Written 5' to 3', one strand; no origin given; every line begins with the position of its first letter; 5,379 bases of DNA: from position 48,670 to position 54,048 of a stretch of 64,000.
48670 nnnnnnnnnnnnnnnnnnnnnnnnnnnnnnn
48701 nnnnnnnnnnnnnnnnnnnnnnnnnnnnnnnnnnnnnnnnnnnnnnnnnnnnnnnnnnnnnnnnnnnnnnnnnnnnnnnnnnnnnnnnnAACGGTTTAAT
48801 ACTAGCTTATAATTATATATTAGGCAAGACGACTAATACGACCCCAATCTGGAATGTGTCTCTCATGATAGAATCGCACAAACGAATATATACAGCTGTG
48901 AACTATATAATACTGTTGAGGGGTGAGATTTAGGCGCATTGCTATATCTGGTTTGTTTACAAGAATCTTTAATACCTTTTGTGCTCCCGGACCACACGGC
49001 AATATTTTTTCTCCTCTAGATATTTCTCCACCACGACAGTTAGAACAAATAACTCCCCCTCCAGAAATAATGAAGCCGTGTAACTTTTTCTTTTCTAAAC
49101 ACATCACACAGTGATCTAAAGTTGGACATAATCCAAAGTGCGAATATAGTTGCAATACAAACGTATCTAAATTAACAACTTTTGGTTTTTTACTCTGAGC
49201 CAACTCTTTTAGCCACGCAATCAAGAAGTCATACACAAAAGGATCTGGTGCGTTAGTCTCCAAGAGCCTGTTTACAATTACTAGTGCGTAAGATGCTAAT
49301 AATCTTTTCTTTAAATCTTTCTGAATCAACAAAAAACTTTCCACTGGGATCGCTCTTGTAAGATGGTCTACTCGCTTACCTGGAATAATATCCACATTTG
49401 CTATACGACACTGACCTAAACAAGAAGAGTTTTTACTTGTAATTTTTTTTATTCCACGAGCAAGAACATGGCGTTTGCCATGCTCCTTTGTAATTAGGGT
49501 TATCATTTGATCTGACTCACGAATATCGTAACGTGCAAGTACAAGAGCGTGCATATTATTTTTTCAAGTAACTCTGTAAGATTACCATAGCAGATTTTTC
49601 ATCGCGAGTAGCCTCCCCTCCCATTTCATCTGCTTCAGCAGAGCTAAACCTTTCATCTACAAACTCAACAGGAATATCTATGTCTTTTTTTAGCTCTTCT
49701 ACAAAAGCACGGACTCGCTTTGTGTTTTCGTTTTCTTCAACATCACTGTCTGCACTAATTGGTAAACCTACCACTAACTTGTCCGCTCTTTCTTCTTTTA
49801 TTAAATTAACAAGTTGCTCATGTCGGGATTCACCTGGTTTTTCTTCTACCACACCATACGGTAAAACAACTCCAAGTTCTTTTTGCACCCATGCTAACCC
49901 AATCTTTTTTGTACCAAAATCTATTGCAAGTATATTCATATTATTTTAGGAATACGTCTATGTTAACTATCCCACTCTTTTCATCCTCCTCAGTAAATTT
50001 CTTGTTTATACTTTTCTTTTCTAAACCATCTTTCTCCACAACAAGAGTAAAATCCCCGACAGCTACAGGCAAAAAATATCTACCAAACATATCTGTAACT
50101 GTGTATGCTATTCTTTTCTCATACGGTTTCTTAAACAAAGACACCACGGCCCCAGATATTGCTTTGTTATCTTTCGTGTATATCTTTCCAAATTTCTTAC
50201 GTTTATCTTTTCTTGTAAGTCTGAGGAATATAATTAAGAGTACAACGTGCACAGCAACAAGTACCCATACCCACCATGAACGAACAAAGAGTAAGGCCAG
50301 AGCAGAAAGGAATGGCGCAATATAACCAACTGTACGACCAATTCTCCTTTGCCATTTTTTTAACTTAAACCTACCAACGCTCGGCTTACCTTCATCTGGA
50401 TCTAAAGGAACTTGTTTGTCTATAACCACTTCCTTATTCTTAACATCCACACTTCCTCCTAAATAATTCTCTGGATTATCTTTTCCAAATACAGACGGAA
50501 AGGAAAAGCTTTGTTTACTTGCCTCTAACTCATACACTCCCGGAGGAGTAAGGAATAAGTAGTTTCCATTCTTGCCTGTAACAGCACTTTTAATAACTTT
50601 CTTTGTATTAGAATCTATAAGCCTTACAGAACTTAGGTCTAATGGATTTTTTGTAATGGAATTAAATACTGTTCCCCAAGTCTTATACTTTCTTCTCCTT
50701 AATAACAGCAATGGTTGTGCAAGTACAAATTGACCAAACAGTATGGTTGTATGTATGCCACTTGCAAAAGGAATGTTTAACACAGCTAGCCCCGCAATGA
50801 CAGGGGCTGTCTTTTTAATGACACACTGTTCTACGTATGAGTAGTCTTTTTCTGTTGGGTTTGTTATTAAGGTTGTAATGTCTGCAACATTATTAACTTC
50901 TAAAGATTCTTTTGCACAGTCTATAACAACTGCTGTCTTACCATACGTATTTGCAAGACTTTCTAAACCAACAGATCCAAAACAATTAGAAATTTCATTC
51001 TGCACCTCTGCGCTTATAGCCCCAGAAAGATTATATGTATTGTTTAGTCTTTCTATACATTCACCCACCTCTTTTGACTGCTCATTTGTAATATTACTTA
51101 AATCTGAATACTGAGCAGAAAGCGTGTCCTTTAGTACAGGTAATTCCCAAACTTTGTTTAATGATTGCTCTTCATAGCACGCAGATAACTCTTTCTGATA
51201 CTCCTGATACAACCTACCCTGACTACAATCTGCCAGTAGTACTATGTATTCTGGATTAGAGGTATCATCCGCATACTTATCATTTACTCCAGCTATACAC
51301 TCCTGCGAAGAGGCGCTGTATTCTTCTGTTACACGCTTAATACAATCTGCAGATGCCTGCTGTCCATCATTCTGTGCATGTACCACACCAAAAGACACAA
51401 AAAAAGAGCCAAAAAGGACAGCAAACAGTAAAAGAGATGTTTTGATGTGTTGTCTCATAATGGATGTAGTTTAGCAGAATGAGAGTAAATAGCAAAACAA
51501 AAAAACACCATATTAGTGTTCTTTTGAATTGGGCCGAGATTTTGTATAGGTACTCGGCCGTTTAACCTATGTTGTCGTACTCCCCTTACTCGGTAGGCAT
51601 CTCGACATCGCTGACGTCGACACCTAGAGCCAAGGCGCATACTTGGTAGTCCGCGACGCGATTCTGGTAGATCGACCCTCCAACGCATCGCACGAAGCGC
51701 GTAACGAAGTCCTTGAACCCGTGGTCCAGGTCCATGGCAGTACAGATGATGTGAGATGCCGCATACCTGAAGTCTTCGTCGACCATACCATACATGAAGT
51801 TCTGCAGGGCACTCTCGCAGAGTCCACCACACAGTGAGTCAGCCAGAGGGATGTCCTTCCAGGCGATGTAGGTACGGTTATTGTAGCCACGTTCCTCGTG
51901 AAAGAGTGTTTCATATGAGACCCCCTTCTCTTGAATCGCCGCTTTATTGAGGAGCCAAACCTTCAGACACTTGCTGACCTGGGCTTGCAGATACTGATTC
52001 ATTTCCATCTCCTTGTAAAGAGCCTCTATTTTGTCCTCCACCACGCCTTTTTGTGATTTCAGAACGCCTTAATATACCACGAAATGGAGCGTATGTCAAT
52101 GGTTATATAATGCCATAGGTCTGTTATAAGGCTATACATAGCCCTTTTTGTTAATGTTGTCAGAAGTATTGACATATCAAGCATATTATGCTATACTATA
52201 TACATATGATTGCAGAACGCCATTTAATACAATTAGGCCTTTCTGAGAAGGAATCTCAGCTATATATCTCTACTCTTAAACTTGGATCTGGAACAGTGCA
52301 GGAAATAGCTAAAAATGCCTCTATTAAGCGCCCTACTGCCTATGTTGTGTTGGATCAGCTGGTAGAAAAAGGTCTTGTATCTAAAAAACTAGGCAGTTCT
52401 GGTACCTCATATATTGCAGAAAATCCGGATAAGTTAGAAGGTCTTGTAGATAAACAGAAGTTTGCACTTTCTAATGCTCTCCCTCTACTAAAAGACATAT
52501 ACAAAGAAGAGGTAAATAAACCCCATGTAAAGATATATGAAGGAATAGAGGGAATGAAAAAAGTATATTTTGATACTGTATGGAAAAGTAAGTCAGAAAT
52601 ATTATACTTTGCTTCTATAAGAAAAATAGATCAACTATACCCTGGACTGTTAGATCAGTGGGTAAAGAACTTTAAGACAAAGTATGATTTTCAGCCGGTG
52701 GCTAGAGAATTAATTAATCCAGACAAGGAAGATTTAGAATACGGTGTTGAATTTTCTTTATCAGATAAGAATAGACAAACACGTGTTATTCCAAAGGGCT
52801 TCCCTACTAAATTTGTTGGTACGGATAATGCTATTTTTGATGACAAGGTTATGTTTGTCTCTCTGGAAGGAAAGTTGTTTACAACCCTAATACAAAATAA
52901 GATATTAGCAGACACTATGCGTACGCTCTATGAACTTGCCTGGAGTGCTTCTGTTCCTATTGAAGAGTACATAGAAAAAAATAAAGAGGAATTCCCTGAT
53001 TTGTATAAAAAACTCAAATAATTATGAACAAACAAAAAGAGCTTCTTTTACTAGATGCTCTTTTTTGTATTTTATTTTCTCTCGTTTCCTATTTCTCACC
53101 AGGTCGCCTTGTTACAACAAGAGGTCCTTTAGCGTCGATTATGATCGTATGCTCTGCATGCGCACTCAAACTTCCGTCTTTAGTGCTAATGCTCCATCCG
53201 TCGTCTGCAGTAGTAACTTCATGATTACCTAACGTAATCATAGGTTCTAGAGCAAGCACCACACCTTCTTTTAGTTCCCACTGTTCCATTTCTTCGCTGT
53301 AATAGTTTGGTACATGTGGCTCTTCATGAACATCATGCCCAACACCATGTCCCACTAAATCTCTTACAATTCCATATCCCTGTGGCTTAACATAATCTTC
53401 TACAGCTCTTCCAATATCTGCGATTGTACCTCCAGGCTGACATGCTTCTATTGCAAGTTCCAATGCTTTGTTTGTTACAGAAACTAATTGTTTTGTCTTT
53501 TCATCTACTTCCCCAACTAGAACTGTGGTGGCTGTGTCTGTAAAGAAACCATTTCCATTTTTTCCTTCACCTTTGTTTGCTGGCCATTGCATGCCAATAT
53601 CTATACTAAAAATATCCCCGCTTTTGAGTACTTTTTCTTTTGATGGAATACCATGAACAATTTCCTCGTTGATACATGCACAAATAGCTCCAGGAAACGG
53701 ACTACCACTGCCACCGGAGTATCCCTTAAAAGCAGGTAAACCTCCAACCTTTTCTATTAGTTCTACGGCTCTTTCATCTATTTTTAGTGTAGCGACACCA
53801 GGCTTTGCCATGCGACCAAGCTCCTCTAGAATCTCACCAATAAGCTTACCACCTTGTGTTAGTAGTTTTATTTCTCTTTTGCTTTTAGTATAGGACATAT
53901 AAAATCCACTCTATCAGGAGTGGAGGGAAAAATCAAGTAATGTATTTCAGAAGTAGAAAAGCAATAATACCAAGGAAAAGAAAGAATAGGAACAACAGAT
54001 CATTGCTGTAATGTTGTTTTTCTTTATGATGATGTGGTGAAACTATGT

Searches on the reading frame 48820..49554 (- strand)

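Call 26: search_protein_families(library=pfam, proteins=[window:48820-49554:-], max_evalue=0.0001)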
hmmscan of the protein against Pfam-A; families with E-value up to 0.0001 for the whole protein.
window:48820-49554:- (244 aa): 2 families
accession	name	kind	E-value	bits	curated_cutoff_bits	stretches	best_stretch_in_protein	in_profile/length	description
PF02565.21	RecO_C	-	9.3e-15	55.2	22.1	1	79-174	2-96/157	Recombination protein O C terminal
PF11967.14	RecO_N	-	2.6e-11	43.8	27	1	3-74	8-80/80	Recombination protein O N terminal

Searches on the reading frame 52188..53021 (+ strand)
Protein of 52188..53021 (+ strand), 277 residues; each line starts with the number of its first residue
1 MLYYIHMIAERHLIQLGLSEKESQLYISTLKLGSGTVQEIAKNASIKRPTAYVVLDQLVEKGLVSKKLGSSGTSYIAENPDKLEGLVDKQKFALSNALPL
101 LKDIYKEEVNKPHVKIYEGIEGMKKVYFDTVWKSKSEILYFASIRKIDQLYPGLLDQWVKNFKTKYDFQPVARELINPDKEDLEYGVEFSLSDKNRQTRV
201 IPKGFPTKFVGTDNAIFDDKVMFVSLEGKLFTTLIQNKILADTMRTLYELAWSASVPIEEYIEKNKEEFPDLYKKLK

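Call 26: search_protein_families(library=pfam, proteins=[window:52188-53021:+], max_evalue=0.0001)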
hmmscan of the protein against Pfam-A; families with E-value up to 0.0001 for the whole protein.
window:52188-53021:+ (277 aa): 2 families
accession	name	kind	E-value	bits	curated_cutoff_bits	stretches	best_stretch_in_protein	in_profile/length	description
PF01978.25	TrmB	-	5e-14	52.3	25.6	1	15-70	3-58/68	Sugar-specific transcriptional regulator TrmB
PF24033.1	DUF7342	-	5.3e-05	23.7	31.6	0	35-77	18-60/150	Family of unknown function (DUF7342)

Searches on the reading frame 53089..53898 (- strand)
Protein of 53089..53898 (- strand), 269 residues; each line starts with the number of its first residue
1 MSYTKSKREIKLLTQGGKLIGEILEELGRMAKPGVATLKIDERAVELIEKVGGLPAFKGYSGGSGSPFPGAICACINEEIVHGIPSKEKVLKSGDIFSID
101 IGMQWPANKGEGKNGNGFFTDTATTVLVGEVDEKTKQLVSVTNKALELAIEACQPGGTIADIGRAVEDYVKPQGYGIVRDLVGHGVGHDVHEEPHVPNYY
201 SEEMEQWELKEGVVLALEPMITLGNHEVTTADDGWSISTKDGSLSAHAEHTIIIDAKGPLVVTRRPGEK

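Call 26: search_protein_families(library=pfam, proteins=[window:53089-53898:-], max_evalue=0.0001)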
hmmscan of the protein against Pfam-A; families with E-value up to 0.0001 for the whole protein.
window:53089-53898:- (269 aa): 1 family
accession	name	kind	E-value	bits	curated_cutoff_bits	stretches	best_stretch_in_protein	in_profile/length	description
PF00557.29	Peptidase_M24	-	2.4e-38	132.4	23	1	13-255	3-207/208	Metallopeptidase family M24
